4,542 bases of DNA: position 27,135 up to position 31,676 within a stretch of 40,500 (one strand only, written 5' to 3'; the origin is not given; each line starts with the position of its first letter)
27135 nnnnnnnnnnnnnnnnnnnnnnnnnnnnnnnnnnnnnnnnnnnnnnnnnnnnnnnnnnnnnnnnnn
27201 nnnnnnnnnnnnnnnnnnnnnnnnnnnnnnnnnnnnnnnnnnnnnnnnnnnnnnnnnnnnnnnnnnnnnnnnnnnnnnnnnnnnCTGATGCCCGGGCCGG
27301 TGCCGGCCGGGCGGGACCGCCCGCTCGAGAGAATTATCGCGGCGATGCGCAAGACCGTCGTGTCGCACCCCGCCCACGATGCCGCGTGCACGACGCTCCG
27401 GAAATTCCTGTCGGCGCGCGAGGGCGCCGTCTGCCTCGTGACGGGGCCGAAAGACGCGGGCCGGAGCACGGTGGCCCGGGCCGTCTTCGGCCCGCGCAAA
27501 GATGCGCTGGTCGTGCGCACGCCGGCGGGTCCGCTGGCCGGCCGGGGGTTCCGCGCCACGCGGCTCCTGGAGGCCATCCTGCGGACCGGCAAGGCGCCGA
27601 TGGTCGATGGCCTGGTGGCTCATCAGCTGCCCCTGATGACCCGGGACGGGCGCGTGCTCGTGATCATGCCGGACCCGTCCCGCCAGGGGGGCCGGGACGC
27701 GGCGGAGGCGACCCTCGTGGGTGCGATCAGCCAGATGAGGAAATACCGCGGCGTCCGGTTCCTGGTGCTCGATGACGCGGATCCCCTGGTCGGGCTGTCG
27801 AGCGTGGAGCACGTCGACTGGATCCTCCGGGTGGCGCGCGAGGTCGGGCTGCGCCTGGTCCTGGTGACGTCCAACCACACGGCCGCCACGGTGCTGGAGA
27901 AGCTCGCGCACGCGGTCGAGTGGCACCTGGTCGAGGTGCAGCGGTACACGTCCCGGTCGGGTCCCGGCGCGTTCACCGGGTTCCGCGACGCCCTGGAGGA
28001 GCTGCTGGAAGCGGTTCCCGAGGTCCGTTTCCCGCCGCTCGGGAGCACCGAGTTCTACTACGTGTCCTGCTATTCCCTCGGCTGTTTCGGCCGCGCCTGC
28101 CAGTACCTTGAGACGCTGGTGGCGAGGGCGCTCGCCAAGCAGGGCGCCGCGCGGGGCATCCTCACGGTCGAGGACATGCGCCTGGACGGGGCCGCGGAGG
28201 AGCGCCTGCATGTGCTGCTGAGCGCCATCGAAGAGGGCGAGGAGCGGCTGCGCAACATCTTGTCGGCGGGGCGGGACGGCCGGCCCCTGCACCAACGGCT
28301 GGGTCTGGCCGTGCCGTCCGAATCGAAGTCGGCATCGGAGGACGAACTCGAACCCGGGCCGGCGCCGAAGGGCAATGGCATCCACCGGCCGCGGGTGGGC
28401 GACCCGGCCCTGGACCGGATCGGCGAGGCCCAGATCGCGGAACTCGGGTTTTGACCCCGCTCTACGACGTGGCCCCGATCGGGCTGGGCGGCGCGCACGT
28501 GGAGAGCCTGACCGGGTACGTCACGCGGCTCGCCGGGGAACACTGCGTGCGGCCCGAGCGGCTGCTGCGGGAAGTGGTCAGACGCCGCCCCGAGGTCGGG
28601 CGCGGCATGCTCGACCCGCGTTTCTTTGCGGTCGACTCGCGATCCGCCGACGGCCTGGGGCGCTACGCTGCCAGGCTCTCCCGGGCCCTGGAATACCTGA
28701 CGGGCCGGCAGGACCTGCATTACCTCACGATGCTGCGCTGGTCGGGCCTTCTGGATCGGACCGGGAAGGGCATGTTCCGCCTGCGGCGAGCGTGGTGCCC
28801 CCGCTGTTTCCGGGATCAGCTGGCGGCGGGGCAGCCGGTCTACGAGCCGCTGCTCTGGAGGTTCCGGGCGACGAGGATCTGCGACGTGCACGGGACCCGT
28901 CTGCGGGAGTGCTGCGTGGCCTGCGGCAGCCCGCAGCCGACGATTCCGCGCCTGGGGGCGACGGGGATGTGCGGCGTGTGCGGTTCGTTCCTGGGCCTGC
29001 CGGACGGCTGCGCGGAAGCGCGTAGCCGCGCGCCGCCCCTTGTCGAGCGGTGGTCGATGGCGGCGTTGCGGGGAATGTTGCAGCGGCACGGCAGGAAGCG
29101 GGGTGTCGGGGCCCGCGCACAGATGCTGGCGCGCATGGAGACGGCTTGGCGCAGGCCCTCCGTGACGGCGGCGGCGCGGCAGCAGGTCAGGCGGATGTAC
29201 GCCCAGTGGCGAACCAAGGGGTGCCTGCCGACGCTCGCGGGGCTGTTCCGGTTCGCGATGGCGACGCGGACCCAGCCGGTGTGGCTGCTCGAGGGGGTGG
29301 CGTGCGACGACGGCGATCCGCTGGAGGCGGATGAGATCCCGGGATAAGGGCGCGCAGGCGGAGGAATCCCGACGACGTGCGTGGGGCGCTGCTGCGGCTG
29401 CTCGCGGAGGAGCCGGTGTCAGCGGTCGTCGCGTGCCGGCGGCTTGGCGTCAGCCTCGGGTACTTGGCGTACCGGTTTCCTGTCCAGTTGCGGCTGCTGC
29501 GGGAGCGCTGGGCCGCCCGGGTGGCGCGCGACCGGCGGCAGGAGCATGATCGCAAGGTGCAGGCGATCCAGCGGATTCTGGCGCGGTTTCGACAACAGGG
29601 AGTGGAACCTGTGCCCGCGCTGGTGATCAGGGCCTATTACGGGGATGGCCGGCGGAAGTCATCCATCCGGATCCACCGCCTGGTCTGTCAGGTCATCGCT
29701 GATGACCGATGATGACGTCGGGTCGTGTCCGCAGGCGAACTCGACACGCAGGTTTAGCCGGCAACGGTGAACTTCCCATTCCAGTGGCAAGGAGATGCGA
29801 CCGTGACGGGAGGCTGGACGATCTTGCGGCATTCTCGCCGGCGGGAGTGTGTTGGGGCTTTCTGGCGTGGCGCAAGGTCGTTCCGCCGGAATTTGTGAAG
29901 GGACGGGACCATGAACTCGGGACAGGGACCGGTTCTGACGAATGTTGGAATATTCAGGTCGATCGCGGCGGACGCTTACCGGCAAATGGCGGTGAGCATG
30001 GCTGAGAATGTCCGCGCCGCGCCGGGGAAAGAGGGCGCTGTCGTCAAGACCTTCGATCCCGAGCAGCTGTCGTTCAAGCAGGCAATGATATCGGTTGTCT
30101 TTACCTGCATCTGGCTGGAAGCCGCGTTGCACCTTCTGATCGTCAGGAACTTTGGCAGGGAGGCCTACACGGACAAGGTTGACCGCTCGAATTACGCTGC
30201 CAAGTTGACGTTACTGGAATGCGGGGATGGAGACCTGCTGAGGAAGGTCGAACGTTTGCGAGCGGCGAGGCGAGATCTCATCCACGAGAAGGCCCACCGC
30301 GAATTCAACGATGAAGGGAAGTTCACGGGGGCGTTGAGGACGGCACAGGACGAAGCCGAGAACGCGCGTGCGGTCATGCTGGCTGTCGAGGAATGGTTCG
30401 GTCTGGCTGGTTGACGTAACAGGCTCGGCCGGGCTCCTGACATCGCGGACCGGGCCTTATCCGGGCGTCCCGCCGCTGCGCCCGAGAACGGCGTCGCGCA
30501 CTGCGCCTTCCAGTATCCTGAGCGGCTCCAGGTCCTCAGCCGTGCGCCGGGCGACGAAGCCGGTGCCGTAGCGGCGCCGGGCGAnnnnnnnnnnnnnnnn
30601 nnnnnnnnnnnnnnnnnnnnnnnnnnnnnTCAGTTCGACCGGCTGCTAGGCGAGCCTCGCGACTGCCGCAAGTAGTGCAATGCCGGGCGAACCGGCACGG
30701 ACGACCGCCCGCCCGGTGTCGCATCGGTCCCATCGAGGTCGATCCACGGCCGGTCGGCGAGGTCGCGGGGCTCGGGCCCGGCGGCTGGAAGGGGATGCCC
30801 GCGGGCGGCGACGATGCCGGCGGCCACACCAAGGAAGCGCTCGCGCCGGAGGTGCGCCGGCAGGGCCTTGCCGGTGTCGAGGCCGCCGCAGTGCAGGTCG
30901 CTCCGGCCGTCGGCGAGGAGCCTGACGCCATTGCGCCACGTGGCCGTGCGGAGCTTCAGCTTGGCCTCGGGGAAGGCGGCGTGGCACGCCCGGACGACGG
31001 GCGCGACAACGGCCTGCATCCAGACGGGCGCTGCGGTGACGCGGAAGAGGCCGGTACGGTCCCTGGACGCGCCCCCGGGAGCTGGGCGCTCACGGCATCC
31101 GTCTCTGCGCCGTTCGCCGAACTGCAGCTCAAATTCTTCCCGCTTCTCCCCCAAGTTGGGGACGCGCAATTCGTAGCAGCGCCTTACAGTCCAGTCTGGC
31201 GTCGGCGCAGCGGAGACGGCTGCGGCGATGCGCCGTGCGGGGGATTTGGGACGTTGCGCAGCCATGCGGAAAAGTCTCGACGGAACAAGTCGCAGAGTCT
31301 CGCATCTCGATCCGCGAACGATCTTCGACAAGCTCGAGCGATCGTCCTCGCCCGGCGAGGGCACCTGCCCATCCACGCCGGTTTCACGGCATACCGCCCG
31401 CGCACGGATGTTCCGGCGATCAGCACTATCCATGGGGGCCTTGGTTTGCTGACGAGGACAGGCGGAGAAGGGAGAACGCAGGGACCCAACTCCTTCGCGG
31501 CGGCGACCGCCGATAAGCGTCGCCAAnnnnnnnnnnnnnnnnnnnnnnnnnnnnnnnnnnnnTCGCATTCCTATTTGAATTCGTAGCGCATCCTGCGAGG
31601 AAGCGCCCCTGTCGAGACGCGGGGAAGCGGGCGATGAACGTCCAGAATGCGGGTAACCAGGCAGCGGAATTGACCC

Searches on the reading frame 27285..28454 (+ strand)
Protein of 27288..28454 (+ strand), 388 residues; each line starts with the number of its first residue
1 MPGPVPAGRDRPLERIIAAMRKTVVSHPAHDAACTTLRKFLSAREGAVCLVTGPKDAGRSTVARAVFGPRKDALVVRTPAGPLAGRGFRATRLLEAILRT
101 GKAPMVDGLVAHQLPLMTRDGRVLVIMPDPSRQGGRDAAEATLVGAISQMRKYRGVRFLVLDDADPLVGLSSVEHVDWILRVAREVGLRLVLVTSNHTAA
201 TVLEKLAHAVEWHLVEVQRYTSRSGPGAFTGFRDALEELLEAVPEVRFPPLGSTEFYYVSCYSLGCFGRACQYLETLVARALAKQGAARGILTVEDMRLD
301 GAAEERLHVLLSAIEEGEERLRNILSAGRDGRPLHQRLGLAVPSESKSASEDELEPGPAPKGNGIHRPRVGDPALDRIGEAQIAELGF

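Call 31: search_protein_families(library=pfam, proteins=[window:27288-28454:+], max_evalue=10)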
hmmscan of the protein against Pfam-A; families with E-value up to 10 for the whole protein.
window:27288-28454:+ (388 aa): 2 families
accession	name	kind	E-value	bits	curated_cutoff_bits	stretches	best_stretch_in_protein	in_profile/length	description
PF13401.12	AAA_22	-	5.6e-05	23.9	27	1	46-196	5-124/130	AAA domain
PF13191.12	AAA_16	-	0.0028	18.6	32.6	1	37-167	12-143/167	AAA ATPase domain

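Call 77: search_solved_structures(query=window:27288-28454:+, max_evalue=0.01)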
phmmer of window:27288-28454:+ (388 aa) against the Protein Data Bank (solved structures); distinct sequences matched with E-value up to 0.01: 0.

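Call 81: search_solved_structures(query=A6, max_evalue=1)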
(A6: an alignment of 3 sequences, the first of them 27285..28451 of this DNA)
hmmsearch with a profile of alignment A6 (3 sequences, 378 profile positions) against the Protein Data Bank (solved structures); distinct sequences matched with E-value up to 1: 5.
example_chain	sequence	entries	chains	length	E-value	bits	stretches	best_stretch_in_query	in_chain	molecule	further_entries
8fcu_Q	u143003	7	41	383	0.00012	24.3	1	216-342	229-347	TnsC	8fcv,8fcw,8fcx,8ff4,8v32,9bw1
9g0f_A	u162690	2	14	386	0.00013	24.3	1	216-342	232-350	AAA+ ATPase domain-containing protein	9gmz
5ks7_A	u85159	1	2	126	0.09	14.9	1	139-186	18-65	Carnitine transport ATP-binding protein OpuCA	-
9uu7_B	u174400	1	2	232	0.42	12.7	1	150-182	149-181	Probable ATP-dependent RNA helicase DDX28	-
5iip_A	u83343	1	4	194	0.52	12.4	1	139-181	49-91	Glycine betaine/carnitine/choline ABC transporter%2C ATP-binding protein%2C putative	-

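Call 84: find_homologous_proteins(query=A7, max_evalue=0.001)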
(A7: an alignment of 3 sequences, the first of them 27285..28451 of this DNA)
Query A7 (3 sequences) (389 aa, profile of the alignment): 2 proteins with E <= 0.001 among 8000 candidates.
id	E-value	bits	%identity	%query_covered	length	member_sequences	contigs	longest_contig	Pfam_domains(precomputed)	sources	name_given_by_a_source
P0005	2.4e-239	812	67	100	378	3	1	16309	PF13401.13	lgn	-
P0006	1.2e-219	747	93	100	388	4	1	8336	-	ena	-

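Call 85: find_encoding_contigs(protein=P0006, flank=10000)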
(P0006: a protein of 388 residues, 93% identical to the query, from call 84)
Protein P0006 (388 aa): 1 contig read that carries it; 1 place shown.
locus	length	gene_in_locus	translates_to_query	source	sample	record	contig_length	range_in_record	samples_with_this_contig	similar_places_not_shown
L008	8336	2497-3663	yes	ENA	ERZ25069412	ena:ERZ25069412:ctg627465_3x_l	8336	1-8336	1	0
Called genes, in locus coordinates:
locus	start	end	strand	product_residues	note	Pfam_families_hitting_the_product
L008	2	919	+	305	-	?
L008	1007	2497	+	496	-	-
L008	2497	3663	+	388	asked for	-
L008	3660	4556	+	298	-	PF06527:TniQ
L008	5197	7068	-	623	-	PF02463:SMC_N (faint), PF13175:AAA_15 (faint), PF13304:AAA_21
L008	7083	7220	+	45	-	-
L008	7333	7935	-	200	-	-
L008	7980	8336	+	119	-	?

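Call 100: search_protein_families(library=pfam, proteins=[L008:5197-7068:-], max_evalue=0.01)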
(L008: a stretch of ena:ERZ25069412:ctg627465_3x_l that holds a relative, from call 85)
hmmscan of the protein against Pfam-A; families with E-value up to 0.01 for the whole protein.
L008:5197-7068:- (623 aa): 4 families
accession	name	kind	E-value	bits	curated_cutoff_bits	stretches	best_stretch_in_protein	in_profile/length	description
PF13304.12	AAA_21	-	1.6e-16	61.7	27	2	276-378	220-303/304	AAA domain, putative AbiEii toxin, Type IV TA system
PF13175.12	AAA_15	-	2.2e-06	28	32.1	0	337-378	331-374/374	AAA ATPase domain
PF02463.25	SMC_N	-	1.8e-05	24.7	40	1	4-386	3-210/220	RecF/RecN/SMC N terminal domain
PF13476.12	AAA_23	-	0.0082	17.2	27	0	5-46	1-37/201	AAA domain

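Call 101: search_solved_structures(query=A8, max_evalue=1, show_alignments=1)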
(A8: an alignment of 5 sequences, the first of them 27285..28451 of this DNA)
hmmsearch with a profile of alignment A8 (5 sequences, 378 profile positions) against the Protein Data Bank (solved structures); distinct sequences matched with E-value up to 1: 28.
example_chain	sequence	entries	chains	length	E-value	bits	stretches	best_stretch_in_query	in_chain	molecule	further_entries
8fcu_Q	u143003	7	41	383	7.1e-09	38.3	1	215-355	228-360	TnsC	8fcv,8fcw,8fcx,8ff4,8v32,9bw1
9g0f_A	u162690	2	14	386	7.3e-09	38.3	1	215-355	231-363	AAA+ ATPase domain-containing protein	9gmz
8rdu_D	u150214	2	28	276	0.12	14.5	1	151-282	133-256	ShTnsC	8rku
7m99_A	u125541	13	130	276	0.12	14.5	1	151-282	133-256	TnsC | ShTnsC | TnsC filament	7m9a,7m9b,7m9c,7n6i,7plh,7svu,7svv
3zco_A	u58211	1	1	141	0.15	14.2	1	140-207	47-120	REGULATORY PROTEIN SIR3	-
2ix8_A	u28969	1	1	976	0.15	14.2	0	41-72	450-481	ELONGATION FACTOR 3A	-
8yld_v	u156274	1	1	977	0.15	14.2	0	41-72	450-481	Elongation factor 3A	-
2iw3_A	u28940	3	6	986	0.15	14.2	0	41-72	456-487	ELONGATION FACTOR 3A | ELONGATION FACTOR 3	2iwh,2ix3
7b7d_EF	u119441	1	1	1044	0.18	14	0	41-72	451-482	Elongation factor 3A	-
8ylr_v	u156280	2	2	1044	0.18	14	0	41-72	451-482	Elongation factor 3A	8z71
2y5f_L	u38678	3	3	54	0.26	13.4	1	24-64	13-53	FACTOR X LIGHT CHAIN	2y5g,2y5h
2bok_L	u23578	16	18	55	0.26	13.4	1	24-64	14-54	COAGULATION FACTOR X | FACTOR X LIGHT CHAIN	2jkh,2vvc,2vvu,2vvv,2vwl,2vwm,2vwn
2gd4_L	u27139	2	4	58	0.27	13.4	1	24-64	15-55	Coagulation factor X, Stuart factor, Stuart-Prower factor, Contains: Factor X light chain; | Coagulation factor X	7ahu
2pjz_A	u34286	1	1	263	0.28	13.3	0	36-67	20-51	Hypothetical protein ST1066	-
3kl6_B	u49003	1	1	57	0.28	13.3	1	23-64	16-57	Coagulation Factor X light chain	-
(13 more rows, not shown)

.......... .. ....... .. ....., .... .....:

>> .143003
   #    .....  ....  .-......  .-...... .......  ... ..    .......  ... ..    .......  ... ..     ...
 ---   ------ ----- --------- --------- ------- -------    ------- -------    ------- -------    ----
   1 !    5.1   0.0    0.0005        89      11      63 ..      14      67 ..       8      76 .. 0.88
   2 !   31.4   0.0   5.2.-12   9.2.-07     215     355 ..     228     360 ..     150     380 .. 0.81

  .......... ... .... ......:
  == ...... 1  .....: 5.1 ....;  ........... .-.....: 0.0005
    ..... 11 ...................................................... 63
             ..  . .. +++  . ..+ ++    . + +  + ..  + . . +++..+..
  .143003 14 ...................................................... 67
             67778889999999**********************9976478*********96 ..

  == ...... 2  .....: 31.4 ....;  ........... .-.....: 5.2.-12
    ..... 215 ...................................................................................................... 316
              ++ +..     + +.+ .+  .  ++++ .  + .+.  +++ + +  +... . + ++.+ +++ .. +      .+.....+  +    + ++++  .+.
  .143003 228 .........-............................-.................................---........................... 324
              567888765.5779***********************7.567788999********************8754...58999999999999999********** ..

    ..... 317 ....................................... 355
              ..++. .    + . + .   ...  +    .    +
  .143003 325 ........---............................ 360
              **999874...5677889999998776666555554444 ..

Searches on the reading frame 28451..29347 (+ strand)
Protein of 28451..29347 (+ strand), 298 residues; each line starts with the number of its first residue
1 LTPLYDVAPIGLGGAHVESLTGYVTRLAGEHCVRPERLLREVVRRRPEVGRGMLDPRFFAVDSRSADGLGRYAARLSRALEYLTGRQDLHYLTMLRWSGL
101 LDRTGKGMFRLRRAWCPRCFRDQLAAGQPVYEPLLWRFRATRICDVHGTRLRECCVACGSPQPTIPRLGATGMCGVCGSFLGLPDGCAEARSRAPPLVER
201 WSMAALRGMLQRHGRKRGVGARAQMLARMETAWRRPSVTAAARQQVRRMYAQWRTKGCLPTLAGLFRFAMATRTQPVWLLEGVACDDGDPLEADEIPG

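Call 7: search_protein_families(library=pfam, proteins=[window:28451-29347:+])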
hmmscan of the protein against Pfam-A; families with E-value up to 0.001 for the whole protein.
window:28451-29347:+ (298 aa): 1 family
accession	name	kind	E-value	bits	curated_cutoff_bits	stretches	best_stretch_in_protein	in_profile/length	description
PF06527.16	TniQ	-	7e-15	56.4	27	1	13-151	5-142/142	TniQ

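Call 31: search_protein_families(library=pfam, proteins=[window:28451-29347:+], max_evalue=10)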
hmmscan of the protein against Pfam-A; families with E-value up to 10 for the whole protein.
window:28451-29347:+ (298 aa): 1 family
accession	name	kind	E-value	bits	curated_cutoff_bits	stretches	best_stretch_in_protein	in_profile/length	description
PF06527.16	TniQ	-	7e-15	56.4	27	1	13-151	5-142/142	TniQ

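Call 78: search_solved_structures(query=window:28451-29347:+, max_evalue=1)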
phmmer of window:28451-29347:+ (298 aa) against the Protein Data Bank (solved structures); distinct sequences matched with E-value up to 1: 3.
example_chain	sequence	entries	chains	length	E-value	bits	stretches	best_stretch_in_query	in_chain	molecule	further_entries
8v32_J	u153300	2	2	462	7.6e-33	117.3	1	3-183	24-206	TnsD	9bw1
8fcu_P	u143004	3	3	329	3.7e-31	111.8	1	4-183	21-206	TniQ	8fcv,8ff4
6tmf_Y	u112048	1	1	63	0.83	12.1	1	151-186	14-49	30S ribosomal protein S27e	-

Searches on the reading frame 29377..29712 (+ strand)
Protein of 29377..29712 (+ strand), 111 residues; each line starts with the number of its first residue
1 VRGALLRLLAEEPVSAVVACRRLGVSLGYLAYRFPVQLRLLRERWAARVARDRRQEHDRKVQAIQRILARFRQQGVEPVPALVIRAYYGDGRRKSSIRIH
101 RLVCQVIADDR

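Call 7: search_protein_families(library=pfam, proteins=[window:29377-29712:+])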
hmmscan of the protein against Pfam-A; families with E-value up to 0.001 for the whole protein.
window:29377-29712:+ (111 aa): 0 families

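Call 31: search_protein_families(library=pfam, proteins=[window:29377-29712:+], max_evalue=10)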
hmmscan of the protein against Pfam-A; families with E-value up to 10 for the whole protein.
window:29377-29712:+ (111 aa): 3 families
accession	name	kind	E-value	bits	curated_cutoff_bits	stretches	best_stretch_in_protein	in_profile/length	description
PF13384.12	HTH_23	-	0.018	15.3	24.6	1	57-79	27-49/50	Homeodomain-like domain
PF13551.12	HTH_29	-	0.022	15.3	28.1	2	57-77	22-42/64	Winged helix-turn helix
PF12840.13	HTH_20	-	0.069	13.6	27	1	2-31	6-36/51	Helix-turn-helix domain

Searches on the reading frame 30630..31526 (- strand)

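Call 100: search_protein_families(library=pfam, proteins=[window:30630-31526:-], max_evalue=0.01)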
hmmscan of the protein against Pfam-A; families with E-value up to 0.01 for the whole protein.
window:30630-31526:- (298 aa): 1 family
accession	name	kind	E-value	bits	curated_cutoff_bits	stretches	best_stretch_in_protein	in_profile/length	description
PF03466.25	LysR_substrate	-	1.2e-12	48.1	28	1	156-264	3-109/209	LysR substrate binding domain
